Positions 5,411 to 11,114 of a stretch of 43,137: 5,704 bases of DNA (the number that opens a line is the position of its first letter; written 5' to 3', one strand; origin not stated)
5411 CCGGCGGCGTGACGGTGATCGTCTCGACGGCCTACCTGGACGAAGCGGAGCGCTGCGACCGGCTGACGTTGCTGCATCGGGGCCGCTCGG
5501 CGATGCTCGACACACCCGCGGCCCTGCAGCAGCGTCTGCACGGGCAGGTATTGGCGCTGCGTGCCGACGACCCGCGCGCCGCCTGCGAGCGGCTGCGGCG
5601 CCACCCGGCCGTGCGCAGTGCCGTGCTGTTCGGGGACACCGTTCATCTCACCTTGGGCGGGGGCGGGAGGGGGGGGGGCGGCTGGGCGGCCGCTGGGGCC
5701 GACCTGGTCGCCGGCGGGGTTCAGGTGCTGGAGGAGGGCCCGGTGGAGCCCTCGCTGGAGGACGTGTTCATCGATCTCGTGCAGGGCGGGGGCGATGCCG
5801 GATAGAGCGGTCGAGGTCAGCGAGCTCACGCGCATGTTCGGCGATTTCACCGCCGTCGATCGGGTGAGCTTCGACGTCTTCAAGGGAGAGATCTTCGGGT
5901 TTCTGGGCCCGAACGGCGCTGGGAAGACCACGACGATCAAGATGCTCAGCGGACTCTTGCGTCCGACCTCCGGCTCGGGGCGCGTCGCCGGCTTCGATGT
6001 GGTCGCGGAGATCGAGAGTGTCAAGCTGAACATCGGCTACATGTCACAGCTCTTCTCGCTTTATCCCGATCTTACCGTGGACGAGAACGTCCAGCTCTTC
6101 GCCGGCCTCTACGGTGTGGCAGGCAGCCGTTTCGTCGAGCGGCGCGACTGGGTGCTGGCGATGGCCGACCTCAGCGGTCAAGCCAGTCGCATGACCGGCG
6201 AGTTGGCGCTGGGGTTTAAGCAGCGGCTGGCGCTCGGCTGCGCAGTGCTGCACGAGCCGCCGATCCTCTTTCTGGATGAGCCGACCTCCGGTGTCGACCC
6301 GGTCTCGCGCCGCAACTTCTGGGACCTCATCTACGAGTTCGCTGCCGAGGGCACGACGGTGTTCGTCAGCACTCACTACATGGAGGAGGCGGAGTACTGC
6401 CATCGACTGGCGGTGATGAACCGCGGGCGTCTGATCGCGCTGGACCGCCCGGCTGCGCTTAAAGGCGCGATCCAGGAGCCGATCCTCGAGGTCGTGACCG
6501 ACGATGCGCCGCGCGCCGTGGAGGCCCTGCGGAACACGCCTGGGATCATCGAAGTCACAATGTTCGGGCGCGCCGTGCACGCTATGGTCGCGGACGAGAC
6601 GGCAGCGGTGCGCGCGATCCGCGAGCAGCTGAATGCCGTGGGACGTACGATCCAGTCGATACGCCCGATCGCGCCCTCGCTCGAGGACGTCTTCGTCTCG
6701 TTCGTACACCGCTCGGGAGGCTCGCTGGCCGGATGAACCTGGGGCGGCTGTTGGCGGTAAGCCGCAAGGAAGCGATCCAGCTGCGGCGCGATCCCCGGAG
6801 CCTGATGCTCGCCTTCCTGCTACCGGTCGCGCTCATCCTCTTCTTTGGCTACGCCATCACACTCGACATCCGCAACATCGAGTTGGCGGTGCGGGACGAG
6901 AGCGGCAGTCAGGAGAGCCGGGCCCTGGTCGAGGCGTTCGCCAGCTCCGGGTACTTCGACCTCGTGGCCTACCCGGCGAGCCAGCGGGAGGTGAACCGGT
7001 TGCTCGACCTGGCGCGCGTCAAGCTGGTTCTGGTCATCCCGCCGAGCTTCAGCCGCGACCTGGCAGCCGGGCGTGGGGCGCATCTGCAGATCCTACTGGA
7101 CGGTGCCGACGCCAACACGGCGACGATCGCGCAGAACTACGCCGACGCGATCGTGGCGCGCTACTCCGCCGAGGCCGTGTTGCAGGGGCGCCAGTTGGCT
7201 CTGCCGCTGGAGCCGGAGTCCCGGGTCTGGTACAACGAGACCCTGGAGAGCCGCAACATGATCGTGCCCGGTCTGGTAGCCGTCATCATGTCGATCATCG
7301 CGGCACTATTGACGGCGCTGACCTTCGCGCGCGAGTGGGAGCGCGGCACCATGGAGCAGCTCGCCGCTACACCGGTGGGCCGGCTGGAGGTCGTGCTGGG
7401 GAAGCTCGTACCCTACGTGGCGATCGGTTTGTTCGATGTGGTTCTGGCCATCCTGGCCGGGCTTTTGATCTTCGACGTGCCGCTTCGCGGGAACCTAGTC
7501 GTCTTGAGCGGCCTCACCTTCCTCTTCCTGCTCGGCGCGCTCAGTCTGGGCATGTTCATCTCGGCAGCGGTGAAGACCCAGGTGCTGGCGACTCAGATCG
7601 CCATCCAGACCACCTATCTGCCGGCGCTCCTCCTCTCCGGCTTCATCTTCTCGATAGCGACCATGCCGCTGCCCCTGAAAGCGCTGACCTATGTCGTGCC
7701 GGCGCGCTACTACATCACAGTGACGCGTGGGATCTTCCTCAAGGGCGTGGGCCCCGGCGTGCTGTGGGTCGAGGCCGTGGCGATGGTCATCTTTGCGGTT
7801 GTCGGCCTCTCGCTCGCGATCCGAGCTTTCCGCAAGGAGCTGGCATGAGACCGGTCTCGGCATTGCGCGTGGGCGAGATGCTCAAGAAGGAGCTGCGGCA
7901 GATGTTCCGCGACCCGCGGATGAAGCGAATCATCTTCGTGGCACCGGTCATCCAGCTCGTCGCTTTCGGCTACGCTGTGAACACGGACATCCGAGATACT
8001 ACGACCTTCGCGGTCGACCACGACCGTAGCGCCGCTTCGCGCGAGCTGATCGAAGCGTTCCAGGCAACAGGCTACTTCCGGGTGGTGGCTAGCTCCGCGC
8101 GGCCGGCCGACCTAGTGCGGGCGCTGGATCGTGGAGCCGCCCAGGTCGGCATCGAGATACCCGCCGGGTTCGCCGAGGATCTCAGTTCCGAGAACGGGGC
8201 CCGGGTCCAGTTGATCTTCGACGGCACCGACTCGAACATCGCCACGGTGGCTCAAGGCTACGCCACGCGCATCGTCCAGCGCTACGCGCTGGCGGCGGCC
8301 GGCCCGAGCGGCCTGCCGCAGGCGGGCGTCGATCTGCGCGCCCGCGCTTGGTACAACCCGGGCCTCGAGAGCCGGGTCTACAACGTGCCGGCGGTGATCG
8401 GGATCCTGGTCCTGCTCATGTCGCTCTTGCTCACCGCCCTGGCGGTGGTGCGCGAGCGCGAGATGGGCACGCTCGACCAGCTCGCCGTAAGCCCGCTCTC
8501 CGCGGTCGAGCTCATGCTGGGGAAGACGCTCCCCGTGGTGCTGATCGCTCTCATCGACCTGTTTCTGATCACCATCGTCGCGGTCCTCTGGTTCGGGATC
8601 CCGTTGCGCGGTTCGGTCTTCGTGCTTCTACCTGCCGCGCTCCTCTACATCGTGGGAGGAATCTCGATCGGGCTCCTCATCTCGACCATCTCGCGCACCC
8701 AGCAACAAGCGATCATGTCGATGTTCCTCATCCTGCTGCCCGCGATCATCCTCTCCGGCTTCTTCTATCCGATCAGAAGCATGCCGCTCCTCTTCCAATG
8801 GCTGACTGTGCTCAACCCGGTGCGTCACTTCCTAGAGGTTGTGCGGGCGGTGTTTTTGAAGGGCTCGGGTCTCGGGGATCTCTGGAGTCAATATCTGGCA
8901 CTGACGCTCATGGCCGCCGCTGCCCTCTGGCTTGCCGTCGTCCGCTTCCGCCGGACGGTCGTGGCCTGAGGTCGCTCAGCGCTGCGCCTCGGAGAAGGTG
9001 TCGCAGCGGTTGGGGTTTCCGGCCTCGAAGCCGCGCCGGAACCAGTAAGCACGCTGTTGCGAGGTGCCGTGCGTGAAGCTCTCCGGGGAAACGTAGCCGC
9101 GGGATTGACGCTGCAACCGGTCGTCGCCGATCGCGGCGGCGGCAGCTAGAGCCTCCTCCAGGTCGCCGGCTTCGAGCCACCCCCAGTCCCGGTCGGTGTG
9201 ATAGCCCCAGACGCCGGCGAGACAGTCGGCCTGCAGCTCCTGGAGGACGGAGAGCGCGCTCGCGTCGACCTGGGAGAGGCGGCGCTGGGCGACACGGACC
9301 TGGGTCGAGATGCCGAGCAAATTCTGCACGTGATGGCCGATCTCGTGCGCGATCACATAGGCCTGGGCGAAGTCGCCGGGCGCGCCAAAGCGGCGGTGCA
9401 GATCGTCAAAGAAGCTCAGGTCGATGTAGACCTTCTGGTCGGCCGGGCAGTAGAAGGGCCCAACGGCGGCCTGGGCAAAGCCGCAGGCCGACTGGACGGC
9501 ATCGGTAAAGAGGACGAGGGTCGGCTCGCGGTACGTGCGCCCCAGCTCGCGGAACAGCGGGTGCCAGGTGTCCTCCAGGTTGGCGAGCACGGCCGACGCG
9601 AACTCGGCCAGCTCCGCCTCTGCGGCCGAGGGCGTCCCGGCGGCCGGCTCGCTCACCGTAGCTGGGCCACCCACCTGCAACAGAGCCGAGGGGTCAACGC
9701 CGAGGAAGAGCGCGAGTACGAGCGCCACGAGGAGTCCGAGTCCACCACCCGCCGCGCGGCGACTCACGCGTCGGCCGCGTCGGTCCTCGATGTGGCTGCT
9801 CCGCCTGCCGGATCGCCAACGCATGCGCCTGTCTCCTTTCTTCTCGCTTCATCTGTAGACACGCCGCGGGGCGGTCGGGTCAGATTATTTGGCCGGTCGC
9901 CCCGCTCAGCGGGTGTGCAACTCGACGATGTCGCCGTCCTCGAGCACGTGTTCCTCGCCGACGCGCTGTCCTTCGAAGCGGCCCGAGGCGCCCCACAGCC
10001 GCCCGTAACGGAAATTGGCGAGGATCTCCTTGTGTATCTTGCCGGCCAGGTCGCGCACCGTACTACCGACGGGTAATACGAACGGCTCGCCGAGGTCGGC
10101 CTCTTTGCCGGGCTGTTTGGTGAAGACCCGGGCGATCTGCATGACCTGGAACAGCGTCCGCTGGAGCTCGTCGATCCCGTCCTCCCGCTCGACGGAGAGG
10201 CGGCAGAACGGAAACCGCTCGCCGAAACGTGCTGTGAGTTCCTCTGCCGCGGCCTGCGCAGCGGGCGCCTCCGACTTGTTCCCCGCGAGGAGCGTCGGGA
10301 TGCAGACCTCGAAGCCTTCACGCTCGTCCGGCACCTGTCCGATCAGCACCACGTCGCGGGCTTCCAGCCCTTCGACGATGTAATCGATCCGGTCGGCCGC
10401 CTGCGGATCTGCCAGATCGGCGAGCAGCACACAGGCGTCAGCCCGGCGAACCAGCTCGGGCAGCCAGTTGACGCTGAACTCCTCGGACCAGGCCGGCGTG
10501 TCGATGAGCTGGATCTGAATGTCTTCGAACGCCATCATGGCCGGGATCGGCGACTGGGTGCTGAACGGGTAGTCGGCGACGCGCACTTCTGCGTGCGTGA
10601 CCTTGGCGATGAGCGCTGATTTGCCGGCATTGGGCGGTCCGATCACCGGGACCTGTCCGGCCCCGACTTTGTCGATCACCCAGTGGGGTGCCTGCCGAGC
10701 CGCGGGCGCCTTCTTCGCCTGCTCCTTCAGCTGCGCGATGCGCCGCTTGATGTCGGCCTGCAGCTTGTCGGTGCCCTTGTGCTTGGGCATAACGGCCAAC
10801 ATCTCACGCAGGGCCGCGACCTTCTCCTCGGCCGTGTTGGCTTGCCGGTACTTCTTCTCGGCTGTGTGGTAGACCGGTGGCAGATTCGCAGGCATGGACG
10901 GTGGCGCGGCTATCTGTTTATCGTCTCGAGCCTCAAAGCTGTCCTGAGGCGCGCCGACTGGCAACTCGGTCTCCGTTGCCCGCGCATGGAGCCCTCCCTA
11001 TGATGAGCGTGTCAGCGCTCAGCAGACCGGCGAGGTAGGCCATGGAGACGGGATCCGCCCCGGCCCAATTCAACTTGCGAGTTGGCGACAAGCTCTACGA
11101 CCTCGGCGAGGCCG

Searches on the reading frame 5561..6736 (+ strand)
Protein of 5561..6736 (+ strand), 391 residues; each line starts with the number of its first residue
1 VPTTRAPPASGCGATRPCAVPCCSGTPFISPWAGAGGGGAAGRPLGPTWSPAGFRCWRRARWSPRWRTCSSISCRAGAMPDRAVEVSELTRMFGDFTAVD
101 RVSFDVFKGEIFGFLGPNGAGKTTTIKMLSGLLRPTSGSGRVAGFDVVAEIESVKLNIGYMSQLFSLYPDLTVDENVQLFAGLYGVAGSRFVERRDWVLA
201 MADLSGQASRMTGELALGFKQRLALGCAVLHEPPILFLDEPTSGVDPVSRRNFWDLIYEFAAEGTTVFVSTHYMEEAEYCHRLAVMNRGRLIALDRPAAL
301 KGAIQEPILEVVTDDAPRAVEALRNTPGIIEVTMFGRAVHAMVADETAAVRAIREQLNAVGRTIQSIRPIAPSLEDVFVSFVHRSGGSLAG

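Call 21: search_protein_families(library=pfam, proteins=[window:5561-6736:+], max_evalue=0.00001)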
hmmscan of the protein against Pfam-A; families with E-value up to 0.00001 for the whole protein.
window:5561-6736:+ (391 aa): 3 families
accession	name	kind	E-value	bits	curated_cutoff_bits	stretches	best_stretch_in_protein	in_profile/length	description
PF00005.33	ABC_tran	-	7.4e-28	98.3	25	1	100-243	2-137/137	ABC transporter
PF13304.12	AAA_21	-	1.2e-11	45.6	27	1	219-272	242-298/304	AAA domain, putative AbiEii toxin, Type IV TA system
PF13732.12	DrrA1-3_C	-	9.4e-07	29.9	27.4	1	299-382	5-81/81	ATP-binding protein DrrA1-3-like, C-terminal domain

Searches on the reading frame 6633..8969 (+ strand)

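Call 19: search_protein_families(library=pfam, proteins=[window:6633-8969:+], max_evalue=0.00001)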
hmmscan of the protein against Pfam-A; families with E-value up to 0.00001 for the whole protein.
window:6633-8969:+ (778 aa): 3 families
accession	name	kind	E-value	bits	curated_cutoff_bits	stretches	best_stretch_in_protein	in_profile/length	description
PF12698.13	ABC2_membrane_3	-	5.9e-48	164.2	31.6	1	435-769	8-346/347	ABC-2 family transporter protein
PF01061.29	ABC2_membrane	-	6.7e-33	114.5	26.9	1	581-742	47-211/211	ABC-2 type transporter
PF12679.13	ABC2_membrane_2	-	6.8e-15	55.5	27.2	1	416-774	3-280/283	ABC-2 family transporter protein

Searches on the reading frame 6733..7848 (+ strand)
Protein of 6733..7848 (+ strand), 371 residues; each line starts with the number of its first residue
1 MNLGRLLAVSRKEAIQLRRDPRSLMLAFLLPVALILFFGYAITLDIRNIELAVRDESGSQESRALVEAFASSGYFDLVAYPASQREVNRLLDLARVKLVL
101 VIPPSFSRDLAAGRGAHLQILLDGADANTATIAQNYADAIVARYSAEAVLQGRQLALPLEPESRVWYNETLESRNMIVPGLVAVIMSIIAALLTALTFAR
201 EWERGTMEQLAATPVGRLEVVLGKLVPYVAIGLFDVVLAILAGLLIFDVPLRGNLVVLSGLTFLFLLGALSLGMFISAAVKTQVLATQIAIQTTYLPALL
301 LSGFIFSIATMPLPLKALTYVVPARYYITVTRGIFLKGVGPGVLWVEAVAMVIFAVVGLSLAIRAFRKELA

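Call 19: search_protein_families(library=pfam, proteins=[window:6733-7848:+], max_evalue=0.00001)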
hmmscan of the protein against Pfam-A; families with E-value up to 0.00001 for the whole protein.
window:6733-7848:+ (371 aa): 4 families
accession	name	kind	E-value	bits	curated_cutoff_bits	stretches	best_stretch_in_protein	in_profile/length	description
PF12698.13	ABC2_membrane_3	-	5.3e-47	161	31.6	1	23-363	3-346/347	ABC-2 family transporter protein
PF01061.29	ABC2_membrane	-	7.6e-24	84.9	26.9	1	174-335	47-210/211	ABC-2 type transporter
PF12679.13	ABC2_membrane_2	-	3.8e-19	69.5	27.2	1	8-369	2-281/283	ABC-2 family transporter protein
PF12730.13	ABC2_membrane_4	-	4.2e-08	33.8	27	1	180-308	54-177/179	ABC-2 family transporter protein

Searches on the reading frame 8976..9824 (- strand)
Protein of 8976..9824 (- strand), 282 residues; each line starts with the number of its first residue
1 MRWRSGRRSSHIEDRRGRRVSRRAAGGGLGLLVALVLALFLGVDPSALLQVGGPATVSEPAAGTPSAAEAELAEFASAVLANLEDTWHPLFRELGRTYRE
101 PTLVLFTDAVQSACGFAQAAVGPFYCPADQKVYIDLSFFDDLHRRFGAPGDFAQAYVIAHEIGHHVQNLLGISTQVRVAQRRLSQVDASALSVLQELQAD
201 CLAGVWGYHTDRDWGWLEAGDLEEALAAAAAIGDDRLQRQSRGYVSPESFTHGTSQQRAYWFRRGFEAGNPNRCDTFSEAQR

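Call 19: search_protein_families(library=pfam, proteins=[window:8976-9824:-], max_evalue=0.00001)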
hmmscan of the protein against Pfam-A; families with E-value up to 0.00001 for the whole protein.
window:8976-9824:- (282 aa): 1 family
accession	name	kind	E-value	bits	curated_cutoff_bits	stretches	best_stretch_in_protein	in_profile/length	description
PF04228.19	Zn_peptidase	-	9.9e-114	380.1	23.2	1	1-277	1-290/290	Putative neutral zinc metallopeptidase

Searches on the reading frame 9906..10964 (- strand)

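Call 19: search_protein_families(library=pfam, proteins=[window:9906-10964:-], max_evalue=0.00001)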
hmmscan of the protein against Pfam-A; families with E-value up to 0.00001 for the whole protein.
window:9906-10964:- (352 aa): 3 families
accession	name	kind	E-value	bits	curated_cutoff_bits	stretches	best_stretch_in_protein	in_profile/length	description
PF02824.27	TGS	-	1.8e-17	63.6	22.2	1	279-351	2-60/60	TGS domain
PF01926.29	MMR_HSR1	-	8.7e-15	55.3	21.9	1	105-194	2-93/113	50S ribosome-binding GTPase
PF02421.24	FeoB_N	-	2.3e-06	27.6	27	1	105-157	3-55/156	Ferrous iron transport protein B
